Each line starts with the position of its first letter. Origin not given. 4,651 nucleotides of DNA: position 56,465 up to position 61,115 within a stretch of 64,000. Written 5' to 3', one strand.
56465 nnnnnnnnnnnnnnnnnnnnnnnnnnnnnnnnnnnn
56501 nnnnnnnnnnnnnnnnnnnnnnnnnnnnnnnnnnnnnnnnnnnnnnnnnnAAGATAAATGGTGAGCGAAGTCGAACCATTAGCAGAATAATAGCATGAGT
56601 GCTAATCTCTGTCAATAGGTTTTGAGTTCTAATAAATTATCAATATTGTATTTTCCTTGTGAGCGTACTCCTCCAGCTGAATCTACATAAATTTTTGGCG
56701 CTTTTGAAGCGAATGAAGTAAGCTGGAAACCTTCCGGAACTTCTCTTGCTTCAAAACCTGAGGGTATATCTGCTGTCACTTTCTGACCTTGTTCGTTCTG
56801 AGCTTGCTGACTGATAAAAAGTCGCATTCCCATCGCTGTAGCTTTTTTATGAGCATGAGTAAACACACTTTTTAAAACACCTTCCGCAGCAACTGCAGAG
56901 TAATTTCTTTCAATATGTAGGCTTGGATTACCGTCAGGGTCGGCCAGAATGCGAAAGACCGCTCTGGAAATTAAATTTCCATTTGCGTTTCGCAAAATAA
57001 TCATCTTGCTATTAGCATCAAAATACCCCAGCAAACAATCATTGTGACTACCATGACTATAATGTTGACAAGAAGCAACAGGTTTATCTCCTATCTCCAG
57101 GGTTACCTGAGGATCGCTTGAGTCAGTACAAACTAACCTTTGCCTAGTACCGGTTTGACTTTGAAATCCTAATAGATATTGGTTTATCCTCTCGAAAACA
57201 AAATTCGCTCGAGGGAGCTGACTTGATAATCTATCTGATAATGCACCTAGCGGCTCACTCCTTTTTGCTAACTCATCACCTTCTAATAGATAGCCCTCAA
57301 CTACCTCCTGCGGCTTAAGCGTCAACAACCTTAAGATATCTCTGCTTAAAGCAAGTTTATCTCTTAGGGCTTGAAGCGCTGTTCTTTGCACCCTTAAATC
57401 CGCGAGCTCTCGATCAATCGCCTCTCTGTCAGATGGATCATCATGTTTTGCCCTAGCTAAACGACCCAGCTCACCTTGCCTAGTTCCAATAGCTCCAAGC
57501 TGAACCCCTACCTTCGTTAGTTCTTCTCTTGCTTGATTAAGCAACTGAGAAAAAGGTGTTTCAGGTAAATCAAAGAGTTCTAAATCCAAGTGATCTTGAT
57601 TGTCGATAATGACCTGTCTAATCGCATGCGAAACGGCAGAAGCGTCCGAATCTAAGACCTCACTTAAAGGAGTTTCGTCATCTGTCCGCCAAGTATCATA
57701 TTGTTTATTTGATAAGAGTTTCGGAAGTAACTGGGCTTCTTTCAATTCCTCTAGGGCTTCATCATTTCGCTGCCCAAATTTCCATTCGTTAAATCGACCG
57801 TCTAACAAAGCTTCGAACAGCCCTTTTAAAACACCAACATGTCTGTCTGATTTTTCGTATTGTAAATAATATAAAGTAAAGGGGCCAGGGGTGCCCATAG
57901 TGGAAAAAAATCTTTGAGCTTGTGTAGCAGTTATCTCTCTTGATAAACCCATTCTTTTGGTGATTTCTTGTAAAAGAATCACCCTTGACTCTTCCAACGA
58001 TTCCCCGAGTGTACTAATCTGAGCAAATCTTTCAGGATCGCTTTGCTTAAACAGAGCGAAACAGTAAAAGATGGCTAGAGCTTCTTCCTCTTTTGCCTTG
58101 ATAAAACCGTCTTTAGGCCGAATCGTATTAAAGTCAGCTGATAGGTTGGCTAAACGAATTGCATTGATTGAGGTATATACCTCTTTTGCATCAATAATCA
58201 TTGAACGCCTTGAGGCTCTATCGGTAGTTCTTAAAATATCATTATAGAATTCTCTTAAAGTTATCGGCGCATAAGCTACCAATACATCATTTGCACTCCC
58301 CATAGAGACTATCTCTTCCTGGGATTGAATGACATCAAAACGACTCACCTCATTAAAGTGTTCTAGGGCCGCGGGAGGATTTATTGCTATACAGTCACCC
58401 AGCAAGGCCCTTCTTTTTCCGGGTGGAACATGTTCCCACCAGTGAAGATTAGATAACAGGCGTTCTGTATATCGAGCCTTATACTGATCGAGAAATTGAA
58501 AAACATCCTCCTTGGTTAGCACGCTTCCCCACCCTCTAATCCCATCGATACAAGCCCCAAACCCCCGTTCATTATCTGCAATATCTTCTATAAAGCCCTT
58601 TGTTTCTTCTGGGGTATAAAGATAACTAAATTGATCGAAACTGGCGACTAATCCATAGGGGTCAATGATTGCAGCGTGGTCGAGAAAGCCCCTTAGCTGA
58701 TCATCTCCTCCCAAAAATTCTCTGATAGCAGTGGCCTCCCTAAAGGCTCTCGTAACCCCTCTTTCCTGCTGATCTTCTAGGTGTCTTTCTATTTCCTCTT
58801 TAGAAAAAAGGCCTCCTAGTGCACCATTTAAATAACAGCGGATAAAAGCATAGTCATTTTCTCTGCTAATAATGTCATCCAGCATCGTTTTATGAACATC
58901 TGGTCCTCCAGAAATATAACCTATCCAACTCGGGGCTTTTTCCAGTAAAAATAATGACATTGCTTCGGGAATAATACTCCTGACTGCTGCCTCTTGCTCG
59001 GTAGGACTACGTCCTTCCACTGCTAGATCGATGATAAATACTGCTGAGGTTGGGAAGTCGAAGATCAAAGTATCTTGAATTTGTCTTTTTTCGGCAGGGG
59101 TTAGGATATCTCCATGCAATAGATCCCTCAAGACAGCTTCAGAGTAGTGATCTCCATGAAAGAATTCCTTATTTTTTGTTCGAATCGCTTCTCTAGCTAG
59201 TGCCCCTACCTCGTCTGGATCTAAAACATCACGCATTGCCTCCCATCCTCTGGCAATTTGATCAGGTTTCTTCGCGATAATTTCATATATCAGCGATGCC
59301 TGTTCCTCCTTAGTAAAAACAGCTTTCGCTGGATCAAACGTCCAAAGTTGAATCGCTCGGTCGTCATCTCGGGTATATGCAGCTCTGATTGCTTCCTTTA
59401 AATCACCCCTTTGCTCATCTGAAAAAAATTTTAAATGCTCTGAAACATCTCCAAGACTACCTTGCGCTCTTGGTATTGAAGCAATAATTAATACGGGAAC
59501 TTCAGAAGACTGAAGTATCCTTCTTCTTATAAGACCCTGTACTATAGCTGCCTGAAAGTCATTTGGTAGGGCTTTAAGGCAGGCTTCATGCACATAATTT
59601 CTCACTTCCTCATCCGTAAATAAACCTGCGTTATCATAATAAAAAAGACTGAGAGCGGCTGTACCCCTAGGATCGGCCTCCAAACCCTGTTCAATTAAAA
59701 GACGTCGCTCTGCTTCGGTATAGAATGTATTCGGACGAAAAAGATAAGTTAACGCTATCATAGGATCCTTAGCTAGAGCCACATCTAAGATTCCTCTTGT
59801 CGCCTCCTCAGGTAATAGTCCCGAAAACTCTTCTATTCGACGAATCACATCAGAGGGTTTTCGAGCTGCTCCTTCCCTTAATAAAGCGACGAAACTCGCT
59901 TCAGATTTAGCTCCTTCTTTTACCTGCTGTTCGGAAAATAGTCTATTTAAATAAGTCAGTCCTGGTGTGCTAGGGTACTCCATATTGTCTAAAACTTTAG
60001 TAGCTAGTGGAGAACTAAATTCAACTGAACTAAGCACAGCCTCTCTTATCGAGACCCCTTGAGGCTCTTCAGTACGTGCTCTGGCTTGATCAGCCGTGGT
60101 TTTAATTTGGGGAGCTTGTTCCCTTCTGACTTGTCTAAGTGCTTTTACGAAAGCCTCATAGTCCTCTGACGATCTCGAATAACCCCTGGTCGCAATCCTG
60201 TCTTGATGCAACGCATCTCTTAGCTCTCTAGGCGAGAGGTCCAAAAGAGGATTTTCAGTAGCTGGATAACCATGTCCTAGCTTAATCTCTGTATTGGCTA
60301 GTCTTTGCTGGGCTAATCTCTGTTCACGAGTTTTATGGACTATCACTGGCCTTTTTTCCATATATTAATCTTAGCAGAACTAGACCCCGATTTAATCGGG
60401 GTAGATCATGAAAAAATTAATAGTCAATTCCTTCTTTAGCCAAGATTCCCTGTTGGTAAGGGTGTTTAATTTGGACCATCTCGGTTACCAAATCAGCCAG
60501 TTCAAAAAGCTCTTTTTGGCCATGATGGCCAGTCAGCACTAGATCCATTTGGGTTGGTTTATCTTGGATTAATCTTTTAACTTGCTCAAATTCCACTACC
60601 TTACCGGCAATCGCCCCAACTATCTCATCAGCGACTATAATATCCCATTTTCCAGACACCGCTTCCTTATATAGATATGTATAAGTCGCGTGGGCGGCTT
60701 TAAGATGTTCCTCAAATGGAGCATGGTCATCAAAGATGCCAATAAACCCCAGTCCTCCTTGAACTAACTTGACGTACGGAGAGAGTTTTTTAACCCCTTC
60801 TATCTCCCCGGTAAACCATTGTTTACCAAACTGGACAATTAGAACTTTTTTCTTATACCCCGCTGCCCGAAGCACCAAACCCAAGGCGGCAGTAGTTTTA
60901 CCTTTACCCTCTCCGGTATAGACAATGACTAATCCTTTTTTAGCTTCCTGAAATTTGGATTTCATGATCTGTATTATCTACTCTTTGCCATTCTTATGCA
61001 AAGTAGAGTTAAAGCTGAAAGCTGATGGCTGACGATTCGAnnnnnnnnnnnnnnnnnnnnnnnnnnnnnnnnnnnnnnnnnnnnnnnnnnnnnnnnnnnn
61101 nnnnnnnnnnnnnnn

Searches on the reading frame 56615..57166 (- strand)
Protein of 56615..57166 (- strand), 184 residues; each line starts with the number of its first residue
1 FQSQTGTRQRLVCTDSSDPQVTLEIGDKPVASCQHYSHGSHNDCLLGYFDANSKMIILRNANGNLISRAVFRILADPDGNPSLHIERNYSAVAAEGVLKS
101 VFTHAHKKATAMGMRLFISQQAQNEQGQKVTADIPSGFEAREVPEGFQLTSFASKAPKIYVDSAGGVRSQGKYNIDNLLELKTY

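Call 40: find_homologous_proteins(query=A4, max_evalue=0.001)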
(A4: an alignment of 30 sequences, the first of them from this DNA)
Query A4 (30 sequences) (184 aa, profile of the alignment): 8 proteins with E <= 0.001 among 2177 candidates.
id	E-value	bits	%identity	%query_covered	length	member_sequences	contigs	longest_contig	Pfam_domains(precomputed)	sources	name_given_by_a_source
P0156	4.1e-77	276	50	98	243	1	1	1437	-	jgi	-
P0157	8.9e-73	262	50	98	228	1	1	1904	-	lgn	-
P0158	3.9e-71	257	49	95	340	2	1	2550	-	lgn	-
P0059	5.8e-67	243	47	99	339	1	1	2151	-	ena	-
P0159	2.3e-65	238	45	95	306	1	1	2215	-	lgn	-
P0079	3.1e-60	221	43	98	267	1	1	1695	-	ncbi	-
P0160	1.3e-37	147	35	91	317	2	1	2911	-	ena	-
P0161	1.9e-37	147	42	62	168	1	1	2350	-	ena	-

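Call 41: search_solved_structures(query=A4, max_evalue=10)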
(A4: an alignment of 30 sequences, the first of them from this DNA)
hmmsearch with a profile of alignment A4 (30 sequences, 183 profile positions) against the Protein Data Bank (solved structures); distinct sequences matched with E-value up to 10: 1.
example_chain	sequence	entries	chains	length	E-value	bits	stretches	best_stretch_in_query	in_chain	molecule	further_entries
1tiq_A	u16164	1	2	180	0.63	12.9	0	75-111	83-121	Protease synthase and sporulation negative regulatory protein PAI 1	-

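Call 49: predict_structure(alignment_id=A4)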
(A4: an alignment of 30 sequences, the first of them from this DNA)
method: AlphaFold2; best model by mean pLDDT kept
length: 184 residues; sequences in the alignment: 30
mean_pLDDT: 86.4   pTM: 0.83
mean pLDDT of the five models: 86.4, 83.5, 82.4, 82.1, 76.0
residues with pLDDT >= 90: 95; 70-90: 68; 50-70: 13; < 50: 8
segments of 3 or more residues with pLDDT < 50: 29-35
pLDDT, mean of each block of 10 residues (from residue 1): 76 86 62 50 79 90 88 97 91 86 96 97 85 94 97 91 90 96 94
secondary structure, 60 per line:
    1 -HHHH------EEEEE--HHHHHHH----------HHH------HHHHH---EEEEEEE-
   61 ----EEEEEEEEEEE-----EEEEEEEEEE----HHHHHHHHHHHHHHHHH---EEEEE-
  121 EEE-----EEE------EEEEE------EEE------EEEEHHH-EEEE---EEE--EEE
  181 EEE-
elements in order: H2-5 E12-16 H19-25 H45-49 E53-59 E65-75 E81-90 H95-111 E115-119 E121-123 E129-131 E138-142 E149-151 E158-161 E166-169 E173-175 E178-183

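Call 53: fold_search(model_id=the predicted structure, library=pdb)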
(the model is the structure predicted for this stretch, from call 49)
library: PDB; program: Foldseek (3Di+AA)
matches with E <= 10: 887; with E <= 0.001: 7
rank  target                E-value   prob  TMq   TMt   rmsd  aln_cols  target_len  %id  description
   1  7n1l_D                4.2e-04  1.00  0.44  0.56   3.9       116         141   14  Crystal Structure of Ribosomal-protein-alanine N-acetyltransferase from Brucella melitensis biovar Abortus 2308 (released 2021-06-16)
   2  7n1l_A                5.6e-04  1.00  0.39  0.49   6.0       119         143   13  Crystal Structure of Ribosomal-protein-alanine N-acetyltransferase from Brucella melitensis biovar Abortus 2308 (released 2021-06-16)
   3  7n1l_H                6.3e-04  1.00  0.40  0.49   5.8       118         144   14  Crystal Structure of Ribosomal-protein-alanine N-acetyltransferase from Brucella melitensis biovar Abortus 2308 (released 2021-06-16)
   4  7n1l_C                6.6e-04  1.00  0.40  0.52   5.2       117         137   14  Crystal Structure of Ribosomal-protein-alanine N-acetyltransferase from Brucella melitensis biovar Abortus 2308 (released 2021-06-16)
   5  7n1l_B                7.0e-04  1.00  0.40  0.50   5.5       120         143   14  Crystal Structure of Ribosomal-protein-alanine N-acetyltransferase from Brucella melitensis biovar Abortus 2308 (released 2021-06-16)
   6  7n1l_J                7.4e-04  1.00  0.38  0.51   5.3       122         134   14  Crystal Structure of Ribosomal-protein-alanine N-acetyltransferase from Brucella melitensis biovar Abortus 2308 (released 2021-06-16)
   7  7n1l_M                7.4e-04  1.00  0.38  0.49   6.1       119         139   15  Crystal Structure of Ribosomal-protein-alanine N-acetyltransferase from Brucella melitensis biovar Abortus 2308 (released 2021-06-16)
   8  7n1l_K                1.0e-03  1.00  0.42  0.51   4.8       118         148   14  Crystal Structure of Ribosomal-protein-alanine N-acetyltransferase from Brucella melitensis biovar Abortus 2308 (released 2021-06-16)
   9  7n1l_E                1.1e-03  1.00  0.42  0.53   5.2       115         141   15  Crystal Structure of Ribosomal-protein-alanine N-acetyltransferase from Brucella melitensis biovar Abortus 2308 (released 2021-06-16)
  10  7n1l_G                1.3e-03  1.00  0.38  0.49   6.3       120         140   14  Crystal Structure of Ribosomal-protein-alanine N-acetyltransferase from Brucella melitensis biovar Abortus 2308 (released 2021-06-16)
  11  1bo4_A                1.9e-03  1.00  0.46  0.59   4.9       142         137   12  CRYSTAL STRUCTURE OF A GCN5-RELATED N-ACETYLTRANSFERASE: SERRATIA MARESCENS AMINOGLYCOSIDE 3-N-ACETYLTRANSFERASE (released 1998-10-07)
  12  7n1l_O                2.2e-03  1.00  0.37  0.48   4.9       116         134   15  Crystal Structure of Ribosomal-protein-alanine N-acetyltransferase from Brucella melitensis biovar Abortus 2308 (released 2021-06-16)
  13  2fe7_B                2.3e-03  1.00  0.44  0.49   4.4       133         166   16  The crystal structure of a probable N-acetyltransferase from Pseudomonas aeruginosa (released 2006-01-24)
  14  1bo4_B                2.4e-03  1.00  0.47  0.60   4.6       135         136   12  CRYSTAL STRUCTURE OF A GCN5-RELATED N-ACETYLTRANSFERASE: SERRATIA MARESCENS AMINOGLYCOSIDE 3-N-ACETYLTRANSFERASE (released 1998-10-07)
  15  4u9w_D                2.6e-03  1.00  0.42  0.40   4.9       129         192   11  Crystal Structure of NatD bound to H4/H2A peptide and CoA (released 2015-01-28)
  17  7n1l_N                2.9e-03  1.00  0.43  0.55   3.9       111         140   14  Crystal Structure of Ribosomal-protein-alanine N-acetyltransferase from Brucella melitensis biovar Abortus 2308 (released 2021-06-16)
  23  7n1l_F                3.2e-03  1.00  0.40  0.51   5.7       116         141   15  Crystal Structure of Ribosomal-protein-alanine N-acetyltransferase from Brucella melitensis biovar Abortus 2308 (released 2021-06-16)
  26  7n1l_P                3.6e-03  1.00  0.37  0.48   5.8       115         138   15  Crystal Structure of Ribosomal-protein-alanine N-acetyltransferase from Brucella melitensis biovar Abortus 2308 (released 2021-06-16)
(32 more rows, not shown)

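Call 77: search_solved_structures(query=A4, max_evalue=10, show_alignments=1)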
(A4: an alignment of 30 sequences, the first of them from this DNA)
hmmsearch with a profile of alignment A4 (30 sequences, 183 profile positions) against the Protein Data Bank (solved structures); distinct sequences matched with E-value up to 10: 1.
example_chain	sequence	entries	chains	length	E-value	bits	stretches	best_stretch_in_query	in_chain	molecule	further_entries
1tiq_A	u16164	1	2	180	0.63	12.9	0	75-111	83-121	Protease synthase and sporulation negative regulatory protein PAI 1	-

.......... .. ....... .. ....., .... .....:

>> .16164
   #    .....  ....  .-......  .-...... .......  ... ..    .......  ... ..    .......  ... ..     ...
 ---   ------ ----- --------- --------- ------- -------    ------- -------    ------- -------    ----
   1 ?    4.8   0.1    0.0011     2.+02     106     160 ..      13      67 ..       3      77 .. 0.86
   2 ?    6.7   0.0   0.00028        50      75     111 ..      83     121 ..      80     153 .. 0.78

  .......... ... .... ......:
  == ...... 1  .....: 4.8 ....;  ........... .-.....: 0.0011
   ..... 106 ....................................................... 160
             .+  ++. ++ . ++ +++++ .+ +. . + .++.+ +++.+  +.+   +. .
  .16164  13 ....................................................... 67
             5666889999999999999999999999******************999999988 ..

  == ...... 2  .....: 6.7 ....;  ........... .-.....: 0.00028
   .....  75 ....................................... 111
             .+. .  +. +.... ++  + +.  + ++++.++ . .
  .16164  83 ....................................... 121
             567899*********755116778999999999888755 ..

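Call 91: search_protein_families(library=pfam, alignment_id=A4, max_evalue=10)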
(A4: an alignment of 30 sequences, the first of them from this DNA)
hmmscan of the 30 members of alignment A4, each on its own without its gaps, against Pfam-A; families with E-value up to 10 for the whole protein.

A. member 1, seq(184 aa): 0 families

B. families by the number of members that match (of 30 scanned): 5 families
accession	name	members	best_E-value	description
PF16459.11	Phage_TAC_13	2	0.0083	Phage tail assembly chaperone, TAC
PF00583.31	Acetyltransf_1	1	0.0024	Acetyltransferase (GNAT) family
PF19385.4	DUF5960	1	0.0055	Family of unknown function (DUF5960)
PF09047.15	MEF2_binding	1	0.067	MEF2 binding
PF19907.4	DUF6380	1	0.091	Family of unknown function (DUF6380)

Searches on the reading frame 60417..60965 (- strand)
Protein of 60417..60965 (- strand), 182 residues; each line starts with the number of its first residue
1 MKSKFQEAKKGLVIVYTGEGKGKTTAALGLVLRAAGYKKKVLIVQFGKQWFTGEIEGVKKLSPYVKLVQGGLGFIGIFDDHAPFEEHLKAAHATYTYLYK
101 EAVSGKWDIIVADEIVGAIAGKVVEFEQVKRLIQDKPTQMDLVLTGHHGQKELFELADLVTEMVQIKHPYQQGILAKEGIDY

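Call 5: search_protein_families(library=pfam, proteins=[window:60417-60965:-], max_evalue=0.1)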
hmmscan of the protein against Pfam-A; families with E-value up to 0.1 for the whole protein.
window:60417-60965:- (182 aa): 4 families
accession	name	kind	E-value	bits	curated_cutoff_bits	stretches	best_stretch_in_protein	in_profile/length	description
PF02572.21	CobA_CobO_BtuR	-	6.1e-52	176.7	25.7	1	9-182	1-172/172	ATP:corrinoid adenosyltransferase BtuR/CobO/CobP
PF01656.29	CbiA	-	0.0041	17.5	25.4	1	13-49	2-38/125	CobQ/CobB/MinD/ParA nucleotide binding domain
PF04851.21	ResIII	-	0.0048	17.2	22.5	1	6-121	21-140/164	Type III restriction enzyme, res subunit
PF01629.22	DUF22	-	0.032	14.4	25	1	94-126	19-51/106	Domain of unknown function DUF22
